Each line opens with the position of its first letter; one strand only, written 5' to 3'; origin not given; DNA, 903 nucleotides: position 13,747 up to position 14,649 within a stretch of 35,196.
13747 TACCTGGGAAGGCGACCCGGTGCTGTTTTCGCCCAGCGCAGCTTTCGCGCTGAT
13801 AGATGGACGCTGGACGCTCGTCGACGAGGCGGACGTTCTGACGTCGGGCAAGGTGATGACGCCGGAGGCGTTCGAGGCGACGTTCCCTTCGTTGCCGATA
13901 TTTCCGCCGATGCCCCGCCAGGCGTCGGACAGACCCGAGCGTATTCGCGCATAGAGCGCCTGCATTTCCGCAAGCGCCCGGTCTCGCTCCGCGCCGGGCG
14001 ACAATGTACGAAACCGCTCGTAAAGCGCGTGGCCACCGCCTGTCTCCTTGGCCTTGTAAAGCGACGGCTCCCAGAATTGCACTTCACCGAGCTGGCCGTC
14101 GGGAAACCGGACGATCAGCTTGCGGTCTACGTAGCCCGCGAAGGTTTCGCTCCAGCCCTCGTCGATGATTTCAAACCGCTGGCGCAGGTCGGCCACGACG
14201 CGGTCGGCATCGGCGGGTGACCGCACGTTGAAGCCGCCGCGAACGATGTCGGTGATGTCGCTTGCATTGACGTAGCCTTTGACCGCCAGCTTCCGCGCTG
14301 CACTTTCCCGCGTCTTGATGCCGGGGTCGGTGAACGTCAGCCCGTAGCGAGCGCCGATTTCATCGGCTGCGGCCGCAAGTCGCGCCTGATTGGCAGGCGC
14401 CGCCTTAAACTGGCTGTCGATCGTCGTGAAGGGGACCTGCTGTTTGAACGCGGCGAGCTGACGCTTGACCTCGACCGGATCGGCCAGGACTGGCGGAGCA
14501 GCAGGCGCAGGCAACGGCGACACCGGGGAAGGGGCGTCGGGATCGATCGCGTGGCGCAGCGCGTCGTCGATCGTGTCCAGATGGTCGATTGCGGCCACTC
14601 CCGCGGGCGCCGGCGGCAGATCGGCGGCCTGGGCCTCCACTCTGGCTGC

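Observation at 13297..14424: RelA/SpoT-like (toxSAS-like) nucleotidyltransferase plus ParB-like domain embedded in an internal-virion (ejection) protein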

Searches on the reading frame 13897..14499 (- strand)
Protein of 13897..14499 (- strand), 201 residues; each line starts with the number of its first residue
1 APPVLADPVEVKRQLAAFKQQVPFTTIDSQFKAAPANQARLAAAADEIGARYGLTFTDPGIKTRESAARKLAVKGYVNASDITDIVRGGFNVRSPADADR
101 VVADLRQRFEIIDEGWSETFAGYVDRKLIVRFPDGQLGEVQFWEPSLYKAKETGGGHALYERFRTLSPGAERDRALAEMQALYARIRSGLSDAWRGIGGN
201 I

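Call 18: search_protein_families(library=pfam, proteins=[window:13897-14499:-], max_evalue=10)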
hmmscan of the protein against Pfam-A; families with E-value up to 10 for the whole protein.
window:13897-14499:- (201 aa): 1 family
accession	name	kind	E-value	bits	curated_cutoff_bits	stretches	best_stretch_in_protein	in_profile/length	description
PF24638.1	KH_DEAH11_1st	-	0.22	12.2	27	1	86-110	38-62/65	DEAH11 eukaryotic type KH-domain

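Call 30: search_protein_representatives(protein=window:13897-14499:-)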
Query: 201 residues. Proteins with E-value up to 0.001 (for the whole library): 812; up to 1e-10: 494; up to 1e-30: 122. The best 150 are listed.
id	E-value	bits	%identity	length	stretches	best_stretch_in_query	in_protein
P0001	5.0e-126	434.5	100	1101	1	1-201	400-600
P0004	3.1e-75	268.8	40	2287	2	11-199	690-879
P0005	6.4e-52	192.7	52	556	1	9-197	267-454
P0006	4.7e-51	189.9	52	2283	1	11-197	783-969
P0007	1.7e-48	181.5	38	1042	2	13-196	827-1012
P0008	3.6e-46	173.9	49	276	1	13-197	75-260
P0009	7.6e-46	172.9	50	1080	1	14-199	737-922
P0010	4.9e-44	167.0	46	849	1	18-197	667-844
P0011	5.7e-44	166.8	44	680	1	9-199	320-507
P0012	6.4e-44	166.6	47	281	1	16-200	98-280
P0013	2.9e-43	164.5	49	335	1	11-200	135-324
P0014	3.6e-43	164.1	45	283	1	10-197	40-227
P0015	1.6e-42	162.1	47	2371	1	19-195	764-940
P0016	2.7e-42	161.3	47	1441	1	12-199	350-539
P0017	2.8e-41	158.0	45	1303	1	17-199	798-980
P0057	8.4e-36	140.1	49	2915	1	16-194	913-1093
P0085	6.7e-34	133.9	47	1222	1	9-199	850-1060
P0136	4.3e-30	121.5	40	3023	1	7-199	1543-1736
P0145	9.4e-30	120.4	43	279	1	34-199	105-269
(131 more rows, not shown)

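Call 34: search_solved_structures(query=A1, max_evalue=10, show_alignments=4)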
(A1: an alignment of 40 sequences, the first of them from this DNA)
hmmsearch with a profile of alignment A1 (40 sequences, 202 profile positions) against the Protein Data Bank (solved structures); distinct sequences matched with E-value up to 10: 7.
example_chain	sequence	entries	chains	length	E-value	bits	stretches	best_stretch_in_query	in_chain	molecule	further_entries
6ox6_A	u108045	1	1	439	1.3e-19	73.9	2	21-153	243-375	Tas1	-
8vx3_A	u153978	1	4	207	7.2e-07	32.3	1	134-187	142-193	SaSAS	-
1eku_A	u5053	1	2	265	0.11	15.4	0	19-70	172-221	Interferon gamma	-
1fyh_A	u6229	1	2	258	0.11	15.4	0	19-70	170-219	Interferon gamma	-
2be3_A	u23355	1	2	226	0.18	14.7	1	47-114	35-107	GTP pyrophosphokinase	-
3l9d_A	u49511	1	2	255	0.19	14.6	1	49-134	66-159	Putative GTP pyrophosphokinase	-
9sob_H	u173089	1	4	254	0.65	12.9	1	6-77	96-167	Nuclear pore complex protein NUP54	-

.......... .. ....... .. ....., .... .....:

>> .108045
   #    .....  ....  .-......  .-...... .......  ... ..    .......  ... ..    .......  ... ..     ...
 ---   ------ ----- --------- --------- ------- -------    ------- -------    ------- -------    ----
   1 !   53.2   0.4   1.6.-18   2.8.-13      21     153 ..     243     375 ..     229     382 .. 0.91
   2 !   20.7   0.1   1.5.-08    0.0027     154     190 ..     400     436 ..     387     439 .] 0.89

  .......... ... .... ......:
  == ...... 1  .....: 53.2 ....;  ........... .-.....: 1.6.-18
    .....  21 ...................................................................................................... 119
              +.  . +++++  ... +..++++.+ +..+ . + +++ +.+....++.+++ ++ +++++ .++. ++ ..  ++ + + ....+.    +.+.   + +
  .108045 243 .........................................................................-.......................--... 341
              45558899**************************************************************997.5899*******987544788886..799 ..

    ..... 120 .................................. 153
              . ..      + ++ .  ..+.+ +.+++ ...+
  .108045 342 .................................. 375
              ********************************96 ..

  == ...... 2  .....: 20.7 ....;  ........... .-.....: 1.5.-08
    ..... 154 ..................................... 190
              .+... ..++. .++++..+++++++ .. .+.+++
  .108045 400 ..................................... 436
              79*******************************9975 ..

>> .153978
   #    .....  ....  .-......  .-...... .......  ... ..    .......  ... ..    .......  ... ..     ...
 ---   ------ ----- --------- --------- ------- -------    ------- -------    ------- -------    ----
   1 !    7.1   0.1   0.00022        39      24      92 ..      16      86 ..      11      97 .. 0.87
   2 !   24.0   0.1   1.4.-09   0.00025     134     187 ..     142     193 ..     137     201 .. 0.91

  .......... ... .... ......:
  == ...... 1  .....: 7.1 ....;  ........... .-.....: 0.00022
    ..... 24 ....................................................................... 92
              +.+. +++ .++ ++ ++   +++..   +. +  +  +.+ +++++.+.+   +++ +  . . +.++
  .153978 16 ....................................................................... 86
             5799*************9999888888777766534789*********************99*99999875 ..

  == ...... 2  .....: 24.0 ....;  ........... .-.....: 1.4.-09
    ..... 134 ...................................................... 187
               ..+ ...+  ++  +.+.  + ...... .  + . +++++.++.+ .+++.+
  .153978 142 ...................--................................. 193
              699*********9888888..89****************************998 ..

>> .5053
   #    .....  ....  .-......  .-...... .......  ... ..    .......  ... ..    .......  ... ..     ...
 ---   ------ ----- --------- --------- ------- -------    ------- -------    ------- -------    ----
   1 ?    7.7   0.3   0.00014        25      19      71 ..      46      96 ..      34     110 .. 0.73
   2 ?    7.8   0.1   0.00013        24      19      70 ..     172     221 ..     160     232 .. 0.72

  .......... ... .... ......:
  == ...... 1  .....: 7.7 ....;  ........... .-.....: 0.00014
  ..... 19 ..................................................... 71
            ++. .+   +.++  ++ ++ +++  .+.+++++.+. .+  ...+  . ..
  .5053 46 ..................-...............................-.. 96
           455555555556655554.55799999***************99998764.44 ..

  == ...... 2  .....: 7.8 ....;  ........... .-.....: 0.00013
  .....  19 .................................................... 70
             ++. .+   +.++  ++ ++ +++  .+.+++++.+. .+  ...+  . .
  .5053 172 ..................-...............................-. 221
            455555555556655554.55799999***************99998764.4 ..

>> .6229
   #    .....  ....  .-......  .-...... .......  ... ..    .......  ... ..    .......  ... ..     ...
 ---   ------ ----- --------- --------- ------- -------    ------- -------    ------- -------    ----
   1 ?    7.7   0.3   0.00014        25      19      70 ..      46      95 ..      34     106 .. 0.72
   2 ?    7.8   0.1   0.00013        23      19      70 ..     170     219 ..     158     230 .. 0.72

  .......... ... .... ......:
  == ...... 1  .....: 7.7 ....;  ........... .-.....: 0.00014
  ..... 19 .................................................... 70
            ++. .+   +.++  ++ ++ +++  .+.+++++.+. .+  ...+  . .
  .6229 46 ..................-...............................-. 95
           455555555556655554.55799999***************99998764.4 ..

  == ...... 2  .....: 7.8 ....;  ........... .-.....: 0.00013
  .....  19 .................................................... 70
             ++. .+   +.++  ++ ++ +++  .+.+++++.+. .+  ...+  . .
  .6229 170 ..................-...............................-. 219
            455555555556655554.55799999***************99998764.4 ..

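Call 38: find_homologous_proteins(query=A1, max_evalue=0.00001)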
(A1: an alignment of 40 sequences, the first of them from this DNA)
Query A1 (40 sequences) (201 aa, profile of the alignment): 13 proteins with E <= 0.00001 among 8000 candidates.
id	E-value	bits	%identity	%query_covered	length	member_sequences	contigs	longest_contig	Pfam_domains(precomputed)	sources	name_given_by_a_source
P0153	5.9e-71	256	48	82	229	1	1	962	-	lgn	-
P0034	1.6e-70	255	40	98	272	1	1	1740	-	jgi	jgi:hypothetical protein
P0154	6.6e-67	243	45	95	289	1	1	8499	-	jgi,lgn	jgi:hypothetical protein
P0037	3.3e-66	241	45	87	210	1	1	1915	-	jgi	jgi:hypothetical protein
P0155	1.2e-61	226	44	88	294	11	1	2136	-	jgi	jgi:hypothetical protein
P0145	2.2e-58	215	39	96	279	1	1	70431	-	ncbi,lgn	-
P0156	5.9e-56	207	40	99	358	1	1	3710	-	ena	-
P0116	6.5e-51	191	45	74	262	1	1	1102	-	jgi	jgi:hypothetical protein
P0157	6.7e-51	191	37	89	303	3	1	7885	-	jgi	jgi:hypothetical protein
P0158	1.8e-46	176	37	86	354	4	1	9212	-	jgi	jgi:hypothetical protein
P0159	5.0e-38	149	41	59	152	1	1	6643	-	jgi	jgi:hypothetical protein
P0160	2.0e-34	137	40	72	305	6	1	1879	-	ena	-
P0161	2.3e-26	111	43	45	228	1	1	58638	-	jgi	jgi:hypothetical protein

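Call 39: find_related_loci(query=A1, collection=viral_contigs, flank=10000)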
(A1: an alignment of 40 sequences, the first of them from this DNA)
Query A1 (201 aa) in viral_contigs; peptide patterns used: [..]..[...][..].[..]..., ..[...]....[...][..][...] (x = any residue, [..] = any of these).
161 stretches matched a pattern; 126 encode a relative of the query (tblastn E <= 1e-3); the best 80 are kept; 80 distinct loci.
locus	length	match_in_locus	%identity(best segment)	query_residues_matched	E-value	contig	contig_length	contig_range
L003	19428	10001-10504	49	16-184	3e-47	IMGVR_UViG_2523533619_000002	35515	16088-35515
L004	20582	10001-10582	43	7-201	5e-45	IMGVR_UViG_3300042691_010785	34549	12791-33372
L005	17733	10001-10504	47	16-184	1e-44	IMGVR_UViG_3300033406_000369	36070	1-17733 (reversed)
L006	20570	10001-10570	41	2-194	3e-44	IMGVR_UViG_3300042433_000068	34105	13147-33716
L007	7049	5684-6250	44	16-200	2e-42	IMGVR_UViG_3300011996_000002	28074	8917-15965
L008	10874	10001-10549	43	6-194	1e-41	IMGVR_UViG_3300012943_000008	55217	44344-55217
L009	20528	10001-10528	46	18-194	1e-41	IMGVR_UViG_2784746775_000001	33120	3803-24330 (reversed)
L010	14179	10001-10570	40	7-194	7e-41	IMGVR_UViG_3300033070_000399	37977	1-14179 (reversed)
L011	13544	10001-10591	39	8-200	2e-40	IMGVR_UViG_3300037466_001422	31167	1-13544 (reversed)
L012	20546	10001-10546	44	18-199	3e-40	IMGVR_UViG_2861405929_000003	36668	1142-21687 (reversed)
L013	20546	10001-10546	44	18-199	3e-40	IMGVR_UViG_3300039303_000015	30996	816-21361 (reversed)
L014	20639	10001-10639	43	3-199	2e-39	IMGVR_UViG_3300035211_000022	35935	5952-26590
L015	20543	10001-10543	40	2-183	2e-39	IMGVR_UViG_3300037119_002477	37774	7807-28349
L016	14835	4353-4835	46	9-170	4e-39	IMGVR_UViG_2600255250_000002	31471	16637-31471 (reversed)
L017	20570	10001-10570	39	7-194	3e-39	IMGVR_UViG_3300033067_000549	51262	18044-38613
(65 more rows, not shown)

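Call 42: predict_structure(alignment_id=A1)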
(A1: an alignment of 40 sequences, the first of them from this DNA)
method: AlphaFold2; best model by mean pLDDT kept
length: 201 residues; sequences in the alignment: 40
mean_pLDDT: 96.0   pTM: 0.90
mean pLDDT of the five models: 96.0, 95.5, 95.5, 94.8, 94.5
residues with pLDDT >= 90: 190; 70-90: 4; 50-70: 7; < 50: 0
segments of 3 or more residues with pLDDT < 50: none
pLDDT, mean of each block of 10 residues (from residue 1): 79 97 98 99 98 98 97 96 98 98 98 96 97 99 98 97 97 98 97 86 59
secondary structure, 60 per line:
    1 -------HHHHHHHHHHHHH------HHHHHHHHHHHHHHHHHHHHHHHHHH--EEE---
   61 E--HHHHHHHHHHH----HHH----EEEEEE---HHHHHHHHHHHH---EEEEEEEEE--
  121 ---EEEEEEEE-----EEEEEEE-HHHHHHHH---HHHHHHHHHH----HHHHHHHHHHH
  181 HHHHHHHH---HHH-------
elements in order: H8-20 H27-52 E55-57 H64-74 E86-91 H95-106 E110-118 E124-131 E137-143 H145-152 H156-165 H170-188

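Call 46: fold_search(model_id=the predicted structure, library=pdb)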
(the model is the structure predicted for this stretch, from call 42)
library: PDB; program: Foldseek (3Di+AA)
matches with E <= 10: 813; with E <= 0.001: 24
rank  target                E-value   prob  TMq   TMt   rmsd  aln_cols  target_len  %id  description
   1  6ox6_A                1.6e-08  1.00  0.65  0.67   3.9       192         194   23  Crystal structure of the complex between the Type VI effector Tas1 and its immunity protein (released 2019-09-18)
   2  8vx3_A                4.2e-08  1.00  0.60  0.60  10.7       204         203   23  Structure of an exported small alarmone synthetase from Streptomyces albidoflavus (released 2025-02-05)
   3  8vx3_C                1.0e-07  1.00  0.59  0.58  10.9       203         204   23  Structure of an exported small alarmone synthetase from Streptomyces albidoflavus (released 2025-02-05)
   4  5xnx_A                1.4e-05  1.00  0.49  0.32   9.8       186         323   14  Crystallographic structure of the enzymatically active N-terminal domain of the Rel protein from Mycobacterium tubercu (released 2017-07-19)
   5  3l9d_B                2.7e-05  1.00  0.50  0.51   5.5       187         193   16  The Crystal Structure of smu.1046c from Streptococcus mutans UA159 (released 2011-01-12)
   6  6yxa                  2.9e-05  1.00  0.50  0.21  10.2       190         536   14  Structure of the bifunctional Rel enzyme from B. subtilis (released 2020-09-23)
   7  5dec_A                4.1e-05  1.00  0.49  0.52   8.4       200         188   16  Crystal structure of the small alarmone synthetase 1 from Bacillus subtilis (released 2015-10-28)
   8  5xnx_D                5.9e-05  1.00  0.45  0.30   9.0       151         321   14  Crystallographic structure of the enzymatically active N-terminal domain of the Rel protein from Mycobacterium tubercu (released 2017-07-19)
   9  6ex0_A                7.4e-05  1.00  0.44  0.46   9.9       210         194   10  Crystal structure of RelP (SAS2) from Staphylococcus aureus bound to pppGpp in the post-catalytic state (released 2018-01-24)
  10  3l9d_A                7.9e-05  1.00  0.54  0.55   4.6       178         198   16  The Crystal Structure of smu.1046c from Streptococcus mutans UA159 (released 2011-01-12)
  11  6fgj_A                2.2e-04  1.00  0.49  0.50   8.7       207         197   14  Crystal structure of the small alarmone synthethase 2 from Staphylococcus aureus (released 2018-02-07)
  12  5ded_A                2.6e-04  1.00  0.49  0.50   8.0       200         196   12  Crystal structure of the small alarmone synthethase 1 from Bacillus subtilis bound to its product pppGpp (released 2015-10-28)
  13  6ewz_A                2.8e-04  1.00  0.47  0.47   8.6       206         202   14  Crystal structure of RelP (SAS2) from Staphylococcus aureus bound to AMPCPP and GTP in the pre-catalytic state (released 2018-01-24)
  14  6fgj_B                3.1e-04  1.00  0.47  0.47   9.2       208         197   13  Crystal structure of the small alarmone synthethase 2 from Staphylococcus aureus (released 2018-02-07)
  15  2be3_B                3.3e-04  1.00  0.46  0.48   6.5       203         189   16  Structure of a GTP Pyrophosphokinase Family Protein from Streptococcus pneumoniae (released 2005-12-06)
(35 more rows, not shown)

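Call 70: search_dna_similar(query=window:13897-14499:-, collection=phages, mode=protein, max_evalue=1, max_rows=20)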
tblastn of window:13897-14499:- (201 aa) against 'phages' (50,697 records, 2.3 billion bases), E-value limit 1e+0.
Records with a match: 4; places in all: 4; records where one place covers at least 80% of the query: 0.
Best place of each record, by identity: <60% 4.
By first word of the organism name: Bordetella 2; Bacteriophage 1; Aeromonas 1.
By host as written in the record: Bordetella bronchiseptica 4715 2; - 1; Aeromonas hydrophila GDG24F2 1.
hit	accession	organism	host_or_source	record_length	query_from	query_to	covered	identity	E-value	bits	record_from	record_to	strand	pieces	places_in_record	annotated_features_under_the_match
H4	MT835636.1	Bacteriophage sp.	human fecal samples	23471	48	184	68%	26.9%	7e-2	39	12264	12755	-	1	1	record has no annotation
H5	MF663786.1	Bordetella phage vB_BbrM_PHB04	Bordetella bronchiseptica 4715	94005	53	166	57%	29.4%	1e-1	39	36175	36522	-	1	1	hypothetical protein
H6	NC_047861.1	Bordetella phage vB_BbrM_PHB04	Bordetella bronchiseptica 4715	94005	53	166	57%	29.4%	1e-1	39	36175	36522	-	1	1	hypothetical protein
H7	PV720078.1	Aeromonas phage PAGF2_10BT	Aeromonas hydrophila GDG24F2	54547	133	169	18%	54.1%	2e-1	38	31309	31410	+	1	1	ribonucleoside-diphosphate reductase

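Call 73: find_related_loci(query=A3, collection=genome_contigs, flank=10000)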
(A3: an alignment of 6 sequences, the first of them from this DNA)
Query A3 (201 aa) in genome_contigs; peptide patterns used: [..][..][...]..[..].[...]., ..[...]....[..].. (x = any residue, [..] = any of these).
35 stretches matched a pattern; 8 encode a relative of the query (tblastn E <= 1e-3); 8 distinct loci.
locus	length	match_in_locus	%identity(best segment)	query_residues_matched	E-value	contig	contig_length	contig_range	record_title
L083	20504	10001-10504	47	16-184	2e-45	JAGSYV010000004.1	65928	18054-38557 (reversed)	MAG: Proteobacteria bacterium isolate CTSoil_107 scaffold_33, whole genome shotgun sequence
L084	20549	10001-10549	45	23-200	2e-43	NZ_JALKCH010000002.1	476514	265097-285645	Ancylobacter crimeensis strain 6x-1 NODE_2_length_476514_cov_91.832456, whole genome shotgun sequence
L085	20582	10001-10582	44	11-200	7e-39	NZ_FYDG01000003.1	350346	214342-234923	Rhodoblastus acidophilus strain DSM 137, whole genome shotgun sequence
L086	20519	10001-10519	43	26-199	2e-37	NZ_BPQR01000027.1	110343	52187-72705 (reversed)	Methylobacterium jeotgali strain LMG 23639 entry27, whole genome shotgun sequence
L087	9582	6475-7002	43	15-190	4e-37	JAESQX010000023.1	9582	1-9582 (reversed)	MAG: Gammaproteobacteria bacterium isolate NORP240 CoAssembly_394804, whole genome shotgun sequence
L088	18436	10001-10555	44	14-199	1e-45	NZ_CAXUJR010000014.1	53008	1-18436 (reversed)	MAG: uncultured Methylobacterium sp. isolate private_T1887_metawrap_bin.8 private_T1887_metawrap_bin.8_14, whole genome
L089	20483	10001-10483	45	23-184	3e-34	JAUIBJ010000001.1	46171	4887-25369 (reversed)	MAG: Alphaproteobacteria bacterium isolate 6_bin.31 NODE_913_length_46171_cov_1.650660, whole genome shotgun sequence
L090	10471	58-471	48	26-164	2e-34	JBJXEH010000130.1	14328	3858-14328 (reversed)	MAG: Micropepsaceae bacterium isolate P.bin.180 k127_2993421, whole genome shotgun sequence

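Call 81: fold_search(model_id=the predicted structure, library=viral)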
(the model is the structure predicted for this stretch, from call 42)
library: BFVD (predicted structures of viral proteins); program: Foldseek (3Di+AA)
matches with E <= 10: 559; with E <= 0.001: 18
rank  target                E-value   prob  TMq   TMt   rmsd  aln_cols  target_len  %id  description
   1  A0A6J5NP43            2.9e-10  1.00  0.69  0.14  11.1       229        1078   20  Uncharacterized protein [uncultured Caudovirales phage]
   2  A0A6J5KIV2            3.7e-10  1.00  0.62  0.13   8.8       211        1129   22  DdrB-like domain-containing protein [uncultured Caudovirales phage]
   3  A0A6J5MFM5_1          4.4e-10  1.00  0.74  0.16  12.0       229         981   19  ART-PolyVal-like domain-containing protein [uncultured Caudovirales phage]
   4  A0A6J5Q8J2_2          1.1e-09  1.00  0.71  0.14   7.9       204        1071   22  RelA/SpoT [uncultured Caudovirales phage]
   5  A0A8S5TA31            2.5e-09  1.00  0.67  0.67   9.7       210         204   26  Tas1 [Siphoviridae sp. ctprd3]
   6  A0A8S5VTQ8            2.5e-09  1.00  0.62  0.55   8.8       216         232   20  (no name in the UniProt tables at hand)
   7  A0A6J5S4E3            2.7e-07  1.00  0.54  0.28   8.2       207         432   25  RelA/SpoT [uncultured Caudovirales phage]
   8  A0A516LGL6            4.8e-07  1.00  0.66  0.11   5.1       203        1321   19  (no name in the UniProt tables at hand)
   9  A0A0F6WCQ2            7.8e-07  1.00  0.60  0.49   6.1       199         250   20  RelA/SpoT family protein [Sinorhizobium phage phiN3]
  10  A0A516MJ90            1.0e-06  1.00  0.63  0.34  10.3       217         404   17  (no name in the UniProt tables at hand)
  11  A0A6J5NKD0            2.4e-06  1.00  0.55  0.11   4.7       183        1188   22  Uncharacterized protein [uncultured Caudovirales phage]
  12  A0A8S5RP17            3.5e-06  1.00  0.58  0.56   5.7       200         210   15  GTP pyrophosphokinase YjbM [virus sp. ctBS918]
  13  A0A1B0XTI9            4.7e-06  1.00  0.60  0.18  10.3       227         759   15  (no name in the UniProt tables at hand)
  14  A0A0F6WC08            5.5e-05  1.00  0.45  0.66   3.3       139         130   26  Uncharacterized protein [Sinorhizobium phage phiM7]
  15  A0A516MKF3            5.5e-05  1.00  0.51  0.22   6.1       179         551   16  (no name in the UniProt tables at hand)
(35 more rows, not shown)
